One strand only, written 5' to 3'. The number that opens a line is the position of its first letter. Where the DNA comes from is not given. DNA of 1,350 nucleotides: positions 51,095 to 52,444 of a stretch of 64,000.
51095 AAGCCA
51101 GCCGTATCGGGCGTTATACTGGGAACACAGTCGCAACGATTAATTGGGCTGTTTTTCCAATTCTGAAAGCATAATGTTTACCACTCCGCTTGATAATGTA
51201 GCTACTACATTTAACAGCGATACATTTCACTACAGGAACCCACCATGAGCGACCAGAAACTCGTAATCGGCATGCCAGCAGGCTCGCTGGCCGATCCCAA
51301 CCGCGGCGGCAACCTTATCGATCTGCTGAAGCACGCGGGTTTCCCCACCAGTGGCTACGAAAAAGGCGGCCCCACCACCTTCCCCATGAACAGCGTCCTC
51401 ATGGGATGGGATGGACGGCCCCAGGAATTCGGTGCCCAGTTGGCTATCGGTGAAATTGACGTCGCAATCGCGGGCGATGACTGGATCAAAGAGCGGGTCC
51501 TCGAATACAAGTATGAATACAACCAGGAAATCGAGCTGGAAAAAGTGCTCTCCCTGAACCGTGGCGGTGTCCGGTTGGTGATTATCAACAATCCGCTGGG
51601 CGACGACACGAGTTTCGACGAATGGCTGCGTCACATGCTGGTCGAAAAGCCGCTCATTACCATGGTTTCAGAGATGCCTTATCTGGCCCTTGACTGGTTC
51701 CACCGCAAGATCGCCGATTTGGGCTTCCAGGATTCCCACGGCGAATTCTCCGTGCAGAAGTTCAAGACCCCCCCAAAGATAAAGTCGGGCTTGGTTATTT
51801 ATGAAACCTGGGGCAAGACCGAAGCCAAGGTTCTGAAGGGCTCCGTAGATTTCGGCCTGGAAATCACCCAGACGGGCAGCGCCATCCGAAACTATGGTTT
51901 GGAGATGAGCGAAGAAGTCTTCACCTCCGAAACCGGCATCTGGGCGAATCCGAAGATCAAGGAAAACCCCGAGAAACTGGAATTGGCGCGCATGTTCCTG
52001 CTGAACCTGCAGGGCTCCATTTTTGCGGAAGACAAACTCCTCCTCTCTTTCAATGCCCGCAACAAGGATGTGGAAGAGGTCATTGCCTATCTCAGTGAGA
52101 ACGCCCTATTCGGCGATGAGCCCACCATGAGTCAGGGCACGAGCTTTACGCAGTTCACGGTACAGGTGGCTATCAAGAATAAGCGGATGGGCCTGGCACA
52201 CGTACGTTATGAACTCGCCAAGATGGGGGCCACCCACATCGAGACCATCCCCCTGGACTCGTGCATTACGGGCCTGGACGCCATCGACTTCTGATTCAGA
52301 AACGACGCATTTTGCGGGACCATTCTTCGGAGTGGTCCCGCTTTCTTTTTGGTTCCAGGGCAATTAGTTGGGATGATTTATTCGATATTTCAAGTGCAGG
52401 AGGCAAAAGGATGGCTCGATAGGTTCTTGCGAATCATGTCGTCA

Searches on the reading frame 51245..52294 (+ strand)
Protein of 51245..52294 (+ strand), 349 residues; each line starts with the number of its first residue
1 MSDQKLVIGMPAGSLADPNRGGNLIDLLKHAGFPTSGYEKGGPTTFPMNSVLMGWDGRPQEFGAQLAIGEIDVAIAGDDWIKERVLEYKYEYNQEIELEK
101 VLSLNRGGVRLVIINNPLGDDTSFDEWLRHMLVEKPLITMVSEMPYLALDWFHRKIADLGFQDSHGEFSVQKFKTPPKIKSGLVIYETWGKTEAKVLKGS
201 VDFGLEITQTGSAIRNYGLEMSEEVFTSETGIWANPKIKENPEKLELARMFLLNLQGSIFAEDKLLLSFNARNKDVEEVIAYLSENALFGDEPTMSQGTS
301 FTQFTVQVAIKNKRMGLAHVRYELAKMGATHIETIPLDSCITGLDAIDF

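Call 3: search_protein_families(library=pfam, proteins=[window:51245-52294:+])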
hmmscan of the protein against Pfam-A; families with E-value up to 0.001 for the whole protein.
window:51245-52294:+ (349 aa): 1 family
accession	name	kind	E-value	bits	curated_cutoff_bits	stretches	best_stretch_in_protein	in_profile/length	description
PF01634.23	HisG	-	6.6e-16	59.1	25.5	1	58-245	1-149/158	ATP phosphoribosyltransferase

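Call 4: search_protein_families(library=ncbifam, proteins=[window:51245-52294:+])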
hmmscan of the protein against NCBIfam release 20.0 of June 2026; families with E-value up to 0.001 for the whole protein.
window:51245-52294:+ (349 aa): 2 families
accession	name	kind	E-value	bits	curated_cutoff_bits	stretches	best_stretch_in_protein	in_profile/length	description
TIGR00070.1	hisG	equivalog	4e-10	39.9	75.75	1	24-233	14-182/183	ATP phosphoribosyltransferase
TIGR03455.1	HisG_C-term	equivalog_domain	6.8e-08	32.6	40.05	1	240-341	6-100/100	ATP phosphoribosyltransferase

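Call 46: search_solved_structures(query=window:51245-52294:+, max_evalue=0.01, show_alignments=1)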
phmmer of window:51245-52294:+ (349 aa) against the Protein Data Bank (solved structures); distinct sequences matched with E-value up to 0.01: 0.

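Call 48: find_homologous_proteins(query=window:51245-52294:+)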
Query window:51245-52294:+ (349 aa): 1420 proteins with E <= 0.001 among 3838 candidates; the best 120 are listed.
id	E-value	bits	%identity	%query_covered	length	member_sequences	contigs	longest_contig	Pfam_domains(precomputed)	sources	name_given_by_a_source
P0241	7.8e-233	790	100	100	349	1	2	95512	PF01634.24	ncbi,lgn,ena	-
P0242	8.0e-209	711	88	100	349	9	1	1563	PF01634.24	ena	-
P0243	7.2e-203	691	86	100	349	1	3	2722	PF01634.24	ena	-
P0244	4.4e-197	672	84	100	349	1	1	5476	PF01634.24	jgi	-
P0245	2.3e-196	670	83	100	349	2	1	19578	PF01634.24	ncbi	-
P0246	4.0e-196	669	84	100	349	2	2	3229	PF01634.24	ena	-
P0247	3.1e-192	656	81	100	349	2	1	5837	PF01634.24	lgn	-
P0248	1.1e-187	641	79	100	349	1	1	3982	PF01634.24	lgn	-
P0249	1.4e-182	624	78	99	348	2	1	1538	PF01634.24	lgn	-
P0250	3.7e-182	623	78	99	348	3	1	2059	PF01634.24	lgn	-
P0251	5.0e-182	623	78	99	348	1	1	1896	PF01634.24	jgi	-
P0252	4.9e-181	619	77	99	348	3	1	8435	PF01634.24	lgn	-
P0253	5.2e-181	619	78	99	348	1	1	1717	PF01634.24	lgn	-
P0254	9.7e-181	618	78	99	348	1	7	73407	PF01634.24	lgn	-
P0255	8.3e-180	615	76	100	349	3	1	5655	PF01634.24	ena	-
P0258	1.5e-179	614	77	100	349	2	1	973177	PF01634.24,PF25936.1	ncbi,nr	ncbi:MAG: hypothetical protein KF886_02530 [Candidatus Hydrogenedentes bacterium]|nr:hypothetical pr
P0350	5.6e-156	537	66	100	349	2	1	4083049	PF01634.24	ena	-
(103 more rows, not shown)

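Call 49: find_encoding_contigs(protein=P0258, flank=8000, max_places=1)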
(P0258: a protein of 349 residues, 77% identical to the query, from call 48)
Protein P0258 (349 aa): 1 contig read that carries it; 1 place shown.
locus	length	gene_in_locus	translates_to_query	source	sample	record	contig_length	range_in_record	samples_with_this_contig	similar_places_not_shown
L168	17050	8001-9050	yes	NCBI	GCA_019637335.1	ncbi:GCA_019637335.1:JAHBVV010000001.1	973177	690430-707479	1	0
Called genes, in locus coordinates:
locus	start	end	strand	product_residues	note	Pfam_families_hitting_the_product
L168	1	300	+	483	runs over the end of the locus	PF00884:Sulfatase, PF01663:Phosphodiest (faint), PF16347:SGSH_C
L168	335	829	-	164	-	PF13490:zf-HC2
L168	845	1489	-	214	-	PF07638:Sigma70_ECF, PF04542:Sigma70_r2, PF13384:HTH_23 (faint), PF08281:Sigma70_r4_2, PF04545:Sigma70_r4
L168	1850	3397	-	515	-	PF03629:SASA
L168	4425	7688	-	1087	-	PF17757:UvrB_inter, PF02559:CarD_TRCF_RID, PF04851:ResIII, PF00270:DEAD, PF00271:Helicase_C, PF03461:TRCF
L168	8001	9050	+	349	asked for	PF01634:HisG, PF25936:HisG_halo (faint)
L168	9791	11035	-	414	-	-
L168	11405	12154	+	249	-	PF00205:TPP_enzyme_M (faint), PF02146:SIR2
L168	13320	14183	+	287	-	-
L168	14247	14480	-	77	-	PF22180:RH3_dom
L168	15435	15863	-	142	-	PF20791:Acyl-ACP_TE_C, PF13279:4HBT_2, PF03061:4HBT (weak)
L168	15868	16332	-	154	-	PF01668:SmpB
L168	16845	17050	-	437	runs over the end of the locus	PF04052:TolB_N, PF26549:Tricorn_N, PF26550:Tricorn_2nd, PF26549:Tricorn_N, PF07676:PD40, PF26550:Tricorn_2nd, PF07676:PD40, PF26549:Tricorn_N, +6 more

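Call 50: find_encoding_contigs(protein=P0350, flank=8000, max_places=1)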
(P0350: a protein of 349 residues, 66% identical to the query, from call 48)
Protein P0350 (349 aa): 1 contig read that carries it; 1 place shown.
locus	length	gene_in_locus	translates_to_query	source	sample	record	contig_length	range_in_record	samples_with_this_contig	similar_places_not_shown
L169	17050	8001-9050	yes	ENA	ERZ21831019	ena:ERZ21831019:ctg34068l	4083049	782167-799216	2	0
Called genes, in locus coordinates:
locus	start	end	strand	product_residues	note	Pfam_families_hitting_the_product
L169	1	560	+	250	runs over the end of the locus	-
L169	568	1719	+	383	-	PF05140:ResB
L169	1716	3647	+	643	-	PF01578:Cytochrom_C_asm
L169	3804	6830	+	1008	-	PF08447:PAS_3, PF01590:GAF, PF13185:GAF_2, PF00989:PAS, PF08447:PAS_3, PF00512:HisKA, PF02518:HATPase_c, PF14501:HATPase_c_5 (weak), +3 more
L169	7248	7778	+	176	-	PF07508:Recombinase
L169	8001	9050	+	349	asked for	PF01634:HisG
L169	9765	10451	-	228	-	PF07027:DUF1318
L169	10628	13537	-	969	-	-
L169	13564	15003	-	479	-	PF01841:Transglut_core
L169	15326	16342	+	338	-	PF00515:TPR_1 (weak), PF07719:TPR_2 (faint), PF13181:TPR_8 (faint), PF13424:TPR_12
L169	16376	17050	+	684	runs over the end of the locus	PF03747:ADP_ribosyl_GH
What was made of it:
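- Tried and rejected: However, it is on a different contig from the cassette in GCA_019637335.1 and is unlinked in L169 (calls 49, 50).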
